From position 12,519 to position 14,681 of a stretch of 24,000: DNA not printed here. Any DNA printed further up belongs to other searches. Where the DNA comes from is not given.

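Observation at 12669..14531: Membrane receptor with extracellular dCache sensor and an RsbR-type STAS output; both RsbR phospho-sites are Glu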

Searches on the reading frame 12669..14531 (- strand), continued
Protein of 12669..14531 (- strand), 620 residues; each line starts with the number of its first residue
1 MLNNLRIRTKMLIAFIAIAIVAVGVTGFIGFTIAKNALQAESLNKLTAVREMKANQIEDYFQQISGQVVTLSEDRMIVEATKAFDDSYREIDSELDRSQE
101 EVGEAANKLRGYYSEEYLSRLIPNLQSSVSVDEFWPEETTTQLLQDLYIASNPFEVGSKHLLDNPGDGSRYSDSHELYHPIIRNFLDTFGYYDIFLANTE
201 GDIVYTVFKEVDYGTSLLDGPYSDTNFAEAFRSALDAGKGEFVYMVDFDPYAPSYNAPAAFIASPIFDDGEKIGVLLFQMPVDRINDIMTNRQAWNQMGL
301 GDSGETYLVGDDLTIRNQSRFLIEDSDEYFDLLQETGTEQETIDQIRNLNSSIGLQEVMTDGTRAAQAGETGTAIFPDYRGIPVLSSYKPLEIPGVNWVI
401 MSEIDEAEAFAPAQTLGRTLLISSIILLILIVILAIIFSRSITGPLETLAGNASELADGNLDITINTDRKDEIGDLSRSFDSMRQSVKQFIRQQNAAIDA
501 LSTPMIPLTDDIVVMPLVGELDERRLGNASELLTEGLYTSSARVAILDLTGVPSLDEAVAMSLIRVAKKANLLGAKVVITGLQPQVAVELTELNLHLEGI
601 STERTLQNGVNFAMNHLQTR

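Call 7: find_homologous_proteins(query=window:12669-14531:-, max_evalue=0.00001)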
Query window:12669-14531:- (620 aa): 3860 proteins with E <= 0.00001 among 8000 candidates; the best 120 are listed.
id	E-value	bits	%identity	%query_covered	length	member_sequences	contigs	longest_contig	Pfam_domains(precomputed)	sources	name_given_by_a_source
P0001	0.0e+0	1332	100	98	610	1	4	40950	PF00672.31,PF01740.27,PF02743.25,PF13466.13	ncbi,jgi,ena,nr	ncbi:MAG: HAMP domain-containing protein [Chloroflexi bacterium]|jgi:methyl-accepting chemotaxis pro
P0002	0.0e+0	1330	100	98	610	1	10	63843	PF00672.31,PF01740.27,PF02743.25,PF13466.13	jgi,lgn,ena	jgi:methyl-accepting chemotaxis protein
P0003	0.0e+0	1327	100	98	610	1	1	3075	PF00672.31,PF01740.27,PF02743.25,PF13466.13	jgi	jgi:methyl-accepting chemotaxis protein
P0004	0.0e+0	1324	99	98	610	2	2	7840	PF00672.31,PF01740.27,PF02743.25,PF13466.13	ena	-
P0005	0.0e+0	1323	99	98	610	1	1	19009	PF00672.31,PF01740.27,PF02743.25,PF13466.13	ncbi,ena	-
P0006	0.0e+0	1226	91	98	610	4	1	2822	PF00672.31,PF01740.27,PF02743.25,PF13466.13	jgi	-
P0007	0.0e+0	1164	84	100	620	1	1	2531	PF00672.31,PF01740.27,PF02743.25,PF13466.13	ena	-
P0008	0.0e+0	1162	85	100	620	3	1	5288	PF00672.31,PF01740.27,PF02743.25,PF13466.13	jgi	jgi:methyl-accepting chemotaxis protein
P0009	0.0e+0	1160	84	100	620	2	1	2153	PF00672.31,PF01740.27,PF02743.25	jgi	jgi:anti-anti-sigma regulatory factor/HAMP domain-containing protein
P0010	0.0e+0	1146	84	100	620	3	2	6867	PF00672.31,PF01740.27,PF02743.25,PF13466.13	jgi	jgi:anti-anti-sigma regulatory factor/HAMP domain-containing protein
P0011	0.0e+0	1127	82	100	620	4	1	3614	PF00672.31,PF01740.27,PF02743.25,PF13466.13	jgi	jgi:anti-anti-sigma regulatory factor/HAMP domain-containing protein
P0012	0.0e+0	1122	81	100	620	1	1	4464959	PF00672.31,PF01740.27,PF02743.25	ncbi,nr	ncbi:MAG: HAMP domain-containing protein [Chloroflexota bacterium]|nr:MAG: HAMP domain-containing pr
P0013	0.0e+0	1117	80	100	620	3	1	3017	PF00672.31,PF01740.27,PF02743.25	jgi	jgi:methyl-accepting chemotaxis protein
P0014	0.0e+0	1114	80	100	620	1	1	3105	PF00672.31,PF01740.27,PF02743.25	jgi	-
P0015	0.0e+0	1097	81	100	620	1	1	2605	PF00672.31,PF01740.27,PF02743.25,PF13466.13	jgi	jgi:anti-anti-sigma regulatory factor/HAMP domain-containing protein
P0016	0.0e+0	1078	79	98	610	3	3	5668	PF00672.31,PF01740.27,PF02743.25,PF13466.13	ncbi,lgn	-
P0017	1.7e-256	871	86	74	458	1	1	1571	PF00672.31,PF01740.27,PF02743.25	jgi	jgi:anti-anti-sigma regulatory factor/HAMP domain-containing protein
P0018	6.3e-248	842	61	100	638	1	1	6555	PF00672.31,PF01740.27,PF02743.25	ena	-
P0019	1.9e-245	834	62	100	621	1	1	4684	PF00672.31,PF01740.27,PF02743.25,PF13466.13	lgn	-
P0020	3.2e-229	781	57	100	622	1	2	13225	PF00672.31,PF01740.27,PF02743.25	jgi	jgi:methyl-accepting chemotaxis protein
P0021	5.6e-229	780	56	100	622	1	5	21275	PF00672.31,PF01740.27,PF02743.25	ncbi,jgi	jgi:methyl-accepting chemotaxis protein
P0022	2.1e-227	775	56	100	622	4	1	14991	PF00672.31,PF01740.27,PF02743.25,PF13466.13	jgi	jgi:methyl-accepting chemotaxis protein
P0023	3.1e-226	771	57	100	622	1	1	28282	PF00672.31,PF01740.27,PF02743.25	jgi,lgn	jgi:methyl-accepting chemotaxis protein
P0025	4.2e-224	764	56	100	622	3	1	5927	PF00672.31,PF01740.27,PF02743.25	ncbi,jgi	jgi:methyl-accepting chemotaxis protein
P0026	4.7e-222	757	56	100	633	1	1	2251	PF00672.31,PF01740.27,PF02743.25,PF13466.13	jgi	jgi:anti-anti-sigma regulatory factor/HAMP domain-containing protein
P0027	3.1e-221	754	55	99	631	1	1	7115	PF00672.31,PF01740.27,PF02743.25,PF13466.13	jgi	-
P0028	1.2e-220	752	55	99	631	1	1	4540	PF00672.31,PF01740.27,PF02743.25,PF13466.13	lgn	-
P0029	1.0e-218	746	55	99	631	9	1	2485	PF00672.31,PF01740.27,PF02743.25,PF13466.13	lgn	-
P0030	1.1e-218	746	55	100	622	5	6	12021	PF00672.31,PF01740.27,PF02743.25,PF13466.13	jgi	jgi:methyl-accepting chemotaxis protein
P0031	1.9e-218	745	55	100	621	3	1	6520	PF00672.31,PF01740.27,PF02743.25,PF13466.13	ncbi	-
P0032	2.7e-218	744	55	99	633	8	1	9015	PF00672.31,PF01740.27,PF02743.25,PF13466.13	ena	-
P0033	9.5e-218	743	56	100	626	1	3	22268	PF00672.31,PF01740.27,PF02743.25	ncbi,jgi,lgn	ncbi:MAG: methyl-accepting chemotaxis protein [Candidatus Latescibacterota bacterium]|jgi:methyl-acc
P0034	1.3e-216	739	54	99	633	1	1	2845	PF00672.31,PF01740.27,PF02743.25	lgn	-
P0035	2.0e-216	738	55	100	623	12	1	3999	PF00672.31,PF01740.27,PF02743.25,PF13466.13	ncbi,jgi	jgi:anti-anti-sigma regulatory factor/HAMP domain-containing protein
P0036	4.2e-216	737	54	100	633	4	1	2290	PF00672.31,PF01740.27,PF02743.25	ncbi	-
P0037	4.7e-216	737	54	99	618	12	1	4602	PF00672.31,PF01740.27,PF02743.25,PF13466.13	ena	-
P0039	6.1e-216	737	54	99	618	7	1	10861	PF00672.31,PF01740.27,PF02743.25,PF13466.13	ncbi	ncbi:MAG: HAMP domain-containing protein [Planctomycetota bacterium]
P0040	8.2e-216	736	53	100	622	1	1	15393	PF00672.31,PF01740.27,PF02743.25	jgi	jgi:anti-anti-sigma regulatory factor/HAMP domain-containing protein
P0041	1.0e-215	736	54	99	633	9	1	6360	PF00672.31,PF01740.27,PF02743.25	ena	-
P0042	1.5e-213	729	56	97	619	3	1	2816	PF00672.31,PF01740.27,PF02743.25,PF13466.13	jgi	jgi:anti-anti-sigma regulatory factor/HAMP domain-containing protein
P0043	9.0e-213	726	53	99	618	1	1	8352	PF00672.31,PF01740.27,PF02743.25,PF13466.13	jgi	jgi:anti-anti-sigma regulatory factor/HAMP domain-containing protein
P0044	1.7e-212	725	54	98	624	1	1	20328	PF00672.31,PF01740.27,PF02743.25,PF13466.13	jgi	jgi:anti-anti-sigma regulatory factor/HAMP domain-containing protein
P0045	2.2e-212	725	53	99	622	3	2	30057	PF00672.31,PF01740.27,PF02743.25,PF13466.13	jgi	jgi:anti-anti-sigma regulatory factor/HAMP domain-containing protein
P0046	3.0e-211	721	55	99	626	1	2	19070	PF00672.31,PF01740.27,PF02743.25,PF13466.13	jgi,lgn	jgi:anti-anti-sigma regulatory factor/HAMP domain-containing protein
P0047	6.0e-211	720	53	99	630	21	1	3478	PF00672.31,PF01740.27,PF02743.25,PF13466.13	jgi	jgi:methyl-accepting chemotaxis protein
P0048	7.6e-211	720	53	98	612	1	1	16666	PF00672.31,PF01740.27,PF02743.25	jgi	jgi:methyl-accepting chemotaxis protein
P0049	8.1e-211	720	54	100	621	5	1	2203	PF00672.31,PF01740.27,PF02743.25,PF13466.13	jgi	jgi:anti-anti-sigma regulatory factor/HAMP domain-containing protein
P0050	3.9e-210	718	53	99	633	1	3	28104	PF00672.31,PF01740.27,PF02743.25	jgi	jgi:anti-anti-sigma regulatory factor/HAMP domain-containing protein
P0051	4.2e-210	717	54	99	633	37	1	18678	PF00672.31,PF01740.27,PF02743.25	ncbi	-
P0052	2.5e-209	715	54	100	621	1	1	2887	PF00672.31,PF01740.27,PF02743.25,PF13466.13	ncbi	-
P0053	2.7e-209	715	53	100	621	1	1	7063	PF00672.31,PF01740.27,PF02743.25,PF13466.13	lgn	-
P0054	2.8e-209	715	54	100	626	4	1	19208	PF00672.31,PF01740.27,PF02743.25,PF13466.13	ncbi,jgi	jgi:anti-anti-sigma regulatory factor/HAMP domain-containing protein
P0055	4.4e-209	714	53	100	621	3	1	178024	PF00672.31,PF01740.27,PF02743.25,PF13466.13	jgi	jgi:anti-anti-sigma regulatory factor/HAMP domain-containing protein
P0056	6.0e-209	714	53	99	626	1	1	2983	PF00672.31,PF01740.27,PF02743.25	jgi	jgi:methyl-accepting chemotaxis protein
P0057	1.0e-208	713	53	99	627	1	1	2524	PF00672.31,PF01740.27,PF02743.25,PF13466.13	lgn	-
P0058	1.1e-208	713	53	100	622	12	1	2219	PF00672.31,PF01740.27,PF02743.25,PF13466.13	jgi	jgi:methyl-accepting chemotaxis protein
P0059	1.1e-208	713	54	100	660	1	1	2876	PF00672.31,PF01740.27,PF02743.25,PF13466.13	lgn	-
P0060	2.3e-208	712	54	100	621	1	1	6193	PF00672.31,PF01740.27,PF02743.25,PF13466.13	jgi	-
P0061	5.0e-208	711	53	99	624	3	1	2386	PF00672.31,PF01740.27,PF02743.25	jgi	jgi:anti-anti-sigma regulatory factor/HAMP domain-containing protein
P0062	1.6e-207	709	52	99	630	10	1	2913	PF00672.31,PF01740.27,PF02743.25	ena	-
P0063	3.0e-207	708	53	99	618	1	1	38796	PF00672.31,PF01740.27,PF02743.25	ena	-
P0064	3.6e-207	708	51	99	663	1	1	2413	PF00672.31,PF01740.27,PF02743.25,PF13466.13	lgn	-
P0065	7.0e-207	707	66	79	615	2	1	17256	PF00672.31,PF02743.25,PF00512.32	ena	-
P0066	8.2e-207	707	52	99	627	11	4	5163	PF00672.31,PF01740.27,PF02743.25,PF13466.13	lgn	-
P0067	1.4e-206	706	52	99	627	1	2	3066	PF00672.31,PF01740.27,PF02743.25,PF13466.13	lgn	-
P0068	1.6e-206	706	52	99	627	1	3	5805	PF00672.31,PF01740.27,PF02743.25,PF13466.13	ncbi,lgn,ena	-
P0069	6.4e-206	704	53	94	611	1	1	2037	PF00672.31,PF01740.27,PF02743.25,PF13466.13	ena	-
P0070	7.7e-206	703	52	99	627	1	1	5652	PF00672.31,PF01740.27,PF02743.25,PF13466.13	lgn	-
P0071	2.2e-205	702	52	98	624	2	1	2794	PF00672.31,PF01740.27,PF02743.25,PF13466.13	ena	-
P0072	3.1e-205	701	52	99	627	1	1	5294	PF00672.31,PF01740.27,PF02743.25,PF13466.13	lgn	-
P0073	3.5e-205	701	52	99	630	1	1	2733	PF00672.31,PF01740.27,PF02743.25,PF13466.13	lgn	-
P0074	4.6e-205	701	52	99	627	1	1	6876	PF00672.31,PF01740.27,PF02743.25,PF13466.13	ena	-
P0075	7.5e-205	700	52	99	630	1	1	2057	PF00672.31,PF01740.27,PF02743.25,PF13466.13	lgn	-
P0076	1.1e-204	700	51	99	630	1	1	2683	PF00672.31,PF01740.27,PF02743.25,PF13466.13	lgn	-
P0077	1.2e-204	699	52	98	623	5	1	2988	PF00672.31,PF01740.27,PF02743.25,PF13466.13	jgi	jgi:anti-anti-sigma factor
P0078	2.8e-204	698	53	99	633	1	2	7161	PF00672.31,PF01740.27,PF02743.25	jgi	jgi:anti-anti-sigma regulatory factor/HAMP domain-containing protein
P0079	6.0e-204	697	53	99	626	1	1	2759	PF00672.31,PF01740.27,PF02743.25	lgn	-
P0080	6.2e-204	697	52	100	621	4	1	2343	PF00672.31,PF01740.27,PF02743.25,PF13466.13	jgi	jgi:anti-anti-sigma regulatory factor/HAMP domain-containing protein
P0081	8.1e-204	697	52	99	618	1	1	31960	PF00672.31,PF01740.27,PF02743.25,PF13466.13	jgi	jgi:methyl-accepting chemotaxis protein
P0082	1.2e-203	696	53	99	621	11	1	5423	PF00672.31,PF01740.27,PF02743.25,PF13466.13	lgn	-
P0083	1.4e-203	696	52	100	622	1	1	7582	PF00672.31,PF01740.27,PF02743.25,PF13466.13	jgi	jgi:anti-anti-sigma regulatory factor/HAMP domain-containing protein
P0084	3.7e-203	695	53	98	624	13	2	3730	PF00672.31,PF01740.27,PF02743.25,PF13466.13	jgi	jgi:anti-anti-sigma regulatory factor/HAMP domain-containing protein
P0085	4.1e-203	694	54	94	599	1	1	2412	PF00672.31,PF01740.27,PF02743.25,PF13466.13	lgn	-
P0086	5.4e-203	694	52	98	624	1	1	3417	PF00672.31,PF01740.27,PF02743.25,PF13466.13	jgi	jgi:methyl-accepting chemotaxis protein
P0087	5.8e-203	694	54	94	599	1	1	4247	PF00672.31,PF01740.27,PF02743.25,PF13466.13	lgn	-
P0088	1.6e-202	692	53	98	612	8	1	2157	PF00672.31,PF01740.27,PF02743.25,PF13466.13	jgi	jgi:anti-anti-sigma regulatory factor/HAMP domain-containing protein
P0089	1.9e-202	692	54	94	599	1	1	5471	PF00672.31,PF01740.27,PF02743.25,PF13466.13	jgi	jgi:methyl-accepting chemotaxis protein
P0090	3.4e-202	691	53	95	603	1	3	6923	PF00672.31,PF01740.27,PF02743.25,PF13466.13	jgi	jgi:methyl-accepting chemotaxis protein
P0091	3.6e-202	691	53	95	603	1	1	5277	PF00672.31,PF01740.27,PF02743.25,PF13466.13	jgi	jgi:methyl-accepting chemotaxis protein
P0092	1.6e-201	689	52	99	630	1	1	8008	PF00672.31,PF01740.27,PF02743.25,PF13466.13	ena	-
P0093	2.1e-201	689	53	96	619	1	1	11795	PF00672.31,PF01740.27,PF02743.25,PF13466.13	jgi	jgi:anti-anti-sigma regulatory factor/HAMP domain-containing protein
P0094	2.2e-201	689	53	100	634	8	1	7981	PF00672.31,PF01740.27,PF02743.25,PF13466.13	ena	-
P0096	1.0e-200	686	53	95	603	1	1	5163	PF00672.31,PF01740.27,PF02743.25,PF13466.13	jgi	jgi:methyl-accepting chemotaxis protein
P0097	1.4e-200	686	52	99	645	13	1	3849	PF00672.31,PF01740.27,PF02743.25,PF13466.13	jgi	jgi:anti-anti-sigma regulatory factor/HAMP domain-containing protein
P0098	1.5e-200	686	50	99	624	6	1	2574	PF00672.31,PF01740.27,PF02743.25,PF13466.13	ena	-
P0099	2.0e-200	685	51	98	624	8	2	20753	PF00672.31,PF01740.27,PF02743.25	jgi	jgi:anti-anti-sigma regulatory factor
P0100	2.8e-200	685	52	100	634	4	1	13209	PF00672.31,PF01740.27,PF02743.25,PF13466.13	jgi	-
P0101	3.1e-200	685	53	99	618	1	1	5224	PF00672.31,PF01740.27,PF02743.25,PF13466.13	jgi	jgi:anti-anti-sigma factor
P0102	6.5e-200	684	53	98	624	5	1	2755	PF00672.31,PF01740.27,PF02743.25,PF13466.13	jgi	jgi:anti-anti-sigma regulatory factor/HAMP domain-containing protein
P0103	9.2e-200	683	53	98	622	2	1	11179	PF00672.31,PF02743.25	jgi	jgi:methyl-accepting chemotaxis protein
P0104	2.7e-199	682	51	99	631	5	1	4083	PF00672.31,PF01740.27,PF02743.25,PF13466.13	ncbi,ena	-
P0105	1.8e-197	676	52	99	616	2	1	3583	PF00672.31,PF01740.27,PF02743.25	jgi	jgi:anti-anti-sigma regulatory factor/HAMP domain-containing protein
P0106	3.2e-197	675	62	79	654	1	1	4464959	PF00672.31,PF13426.14,PF02743.25,PF08448.17,PF00989.32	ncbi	ncbi:MAG: PAS domain-containing protein, partial [Chloroflexota bacterium]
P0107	6.4e-197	674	51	97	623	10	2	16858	PF00672.31,PF01740.27,PF02743.25,PF13466.13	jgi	jgi:anti-anti-sigma factor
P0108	1.6e-196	673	63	79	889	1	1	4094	PF00672.31,PF08447.19,PF13426.14,PF13188.14,PF12860.14,PF02743.25,PF24820.2,PF08448.17,PF00989.32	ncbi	ncbi:MAG: PAS domain S-box protein, partial [Gammaproteobacteria bacterium]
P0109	3.5e-196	671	51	99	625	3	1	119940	PF00672.31,PF01740.27,PF02743.25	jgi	jgi:methyl-accepting chemotaxis protein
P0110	3.8e-196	671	51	99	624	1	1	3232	PF00672.31,PF01740.27,PF02743.25,PF13466.13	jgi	jgi:methyl-accepting chemotaxis protein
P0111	4.4e-196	671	50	99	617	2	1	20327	PF00672.31,PF01740.27,PF02743.25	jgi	jgi:anti-anti-sigma regulatory factor/HAMP domain-containing protein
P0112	7.4e-196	670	50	96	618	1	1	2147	PF00672.31,PF01740.27,PF02743.25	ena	-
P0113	7.7e-196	670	52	98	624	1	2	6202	PF00672.31,PF01740.27,PF02743.25,PF13466.13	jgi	jgi:anti-anti-sigma regulatory factor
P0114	8.5e-196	670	50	96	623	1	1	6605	PF00672.31,PF01740.27,PF02743.25,PF13466.13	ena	-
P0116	3.3e-195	668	50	99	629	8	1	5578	PF00672.31,PF01740.27,PF02743.25,PF13466.13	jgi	jgi:methyl-accepting chemotaxis protein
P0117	3.4e-195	668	49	99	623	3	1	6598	PF00672.31,PF01740.27,PF02743.25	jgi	jgi:anti-anti-sigma regulatory factor/HAMP domain-containing protein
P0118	4.0e-195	668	49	99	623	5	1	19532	PF00672.31,PF01740.27,PF02743.25,PF13466.13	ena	-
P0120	5.5e-194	664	50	99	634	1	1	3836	PF00672.31,PF01740.27,PF02743.25,PF13466.13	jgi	jgi:anti-anti-sigma regulatory factor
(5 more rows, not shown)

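Call 15: find_related_loci(query=A1, collection=genome_contigs, flank=10000)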
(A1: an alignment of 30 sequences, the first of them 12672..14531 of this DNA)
Query A1 (620 aa) in genome_contigs; peptide patterns used: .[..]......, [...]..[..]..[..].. (x = any residue, [..] = any of these).
598 stretches matched a pattern (row limit reached: there are more); 578 encode a relative of the query (tblastn E <= 1e-3); the best 80 are kept; 80 distinct loci.
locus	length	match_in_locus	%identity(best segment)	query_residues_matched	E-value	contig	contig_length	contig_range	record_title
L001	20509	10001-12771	56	1-618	0e+0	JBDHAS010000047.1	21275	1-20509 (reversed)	MAG: Gemmatimonadota bacterium isolate M3-44_Bin_339 M3-44_Bin_339_scaffold_8772, whole genome shotgun sequence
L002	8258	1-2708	55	30-617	0e+0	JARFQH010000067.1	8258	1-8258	MAG: Desulfobacteraceae bacterium isolate MAG_Ve_Sed_19 k141_454771, whole genome shotgun sequence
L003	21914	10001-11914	52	1-617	0e+0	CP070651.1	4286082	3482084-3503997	MAG: Trueperaceae bacterium isolate bin86 chromosome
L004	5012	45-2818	50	1-618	0e+0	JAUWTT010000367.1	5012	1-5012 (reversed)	MAG: Acidobacteriota bacterium isolate CSMAG_2587 CSMAG_2587_k127_3637806_length_5012_cov_17.0000, whole genome shotgun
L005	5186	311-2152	50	2-614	0e+0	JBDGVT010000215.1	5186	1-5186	MAG: Gemmatimonadota bacterium isolate M3-2_Bin_177 M3-2_Bin_177_scaffold_98861, whole genome shotgun sequence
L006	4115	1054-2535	59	1-491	0e+0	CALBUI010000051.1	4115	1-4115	MAG: uncultured Anaerolineales bacterium isolate N4_Bin_METABAT__171_1 genome assembly, contig: c_000001419733, whole ge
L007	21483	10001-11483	63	1-491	0e+0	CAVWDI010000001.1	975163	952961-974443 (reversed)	MAG: uncultured Chloroflexia bacterium isolate MFD03804.bin.2.42 genome assembly, contig: contig_11616, whole genome sho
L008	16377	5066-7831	45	1-616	0e+0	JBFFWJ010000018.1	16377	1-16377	MAG: Longimicrobiales bacterium isolate Mix_mud24.2022.10.3 k141_2595392_length_16377_cov_10.0000, whole genome shotgun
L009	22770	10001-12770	47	2-617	0e+0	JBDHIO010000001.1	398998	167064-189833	MAG: Gemmatimonadota bacterium isolate BHB10-2_Bin_304 BHB10-2_Bin_304_scaffold_49, whole genome shotgun sequence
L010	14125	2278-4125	47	1-615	0e+0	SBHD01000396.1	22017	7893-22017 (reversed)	MAG: Bacteroidetes bacterium isolate M3007 scaffold_656_1, whole genome shotgun sequence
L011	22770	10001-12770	46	7-616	9e-178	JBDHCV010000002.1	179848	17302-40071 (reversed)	MAG: Gemmatimonadota bacterium isolate M8-32_Bin_122 M8-32_Bin_122_scaffold_20, whole genome shotgun sequence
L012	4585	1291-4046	46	7-616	2e-180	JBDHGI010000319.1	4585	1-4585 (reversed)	MAG: Gemmatimonadota bacterium isolate M8-58_Bin_425 M8-58_Bin_425_scaffold_135215, whole genome shotgun sequence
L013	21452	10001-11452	54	5-491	6e-174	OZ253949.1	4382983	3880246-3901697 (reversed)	MAG: Parvicellaceae bacterium isolate 06e1b965-8529-4e92-b1e1-f71056b100d9 genome assembly, chromosome: 1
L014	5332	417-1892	55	1-493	2e-172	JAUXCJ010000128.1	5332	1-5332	MAG: Thiomargarita sp. isolate CSMAG_2822 CSMAG_2822_k117_5023297_length_5332_cov_161.0000, whole genome shotgun sequenc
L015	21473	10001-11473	53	1-490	1e-168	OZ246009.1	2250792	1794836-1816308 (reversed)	MAG: Parvicellaceae bacterium isolate 5523de6e-4b18-46bc-b93d-b93e5fed2c7b genome assembly, chromosome: 1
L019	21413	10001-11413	54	4-469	2e-165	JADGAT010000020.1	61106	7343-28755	MAG: SAR324 cluster bacterium isolate nPCRbin10 nPCR_bin10_NODE_20_length_61106_cov_9.674319, whole genome shotgun seque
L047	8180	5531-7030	48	4-501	3e-150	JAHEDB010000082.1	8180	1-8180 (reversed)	MAG: Chromatiales bacterium isolate Ww186 NODE_22697_length_8180_cov_4.120610, whole genome shotgun sequence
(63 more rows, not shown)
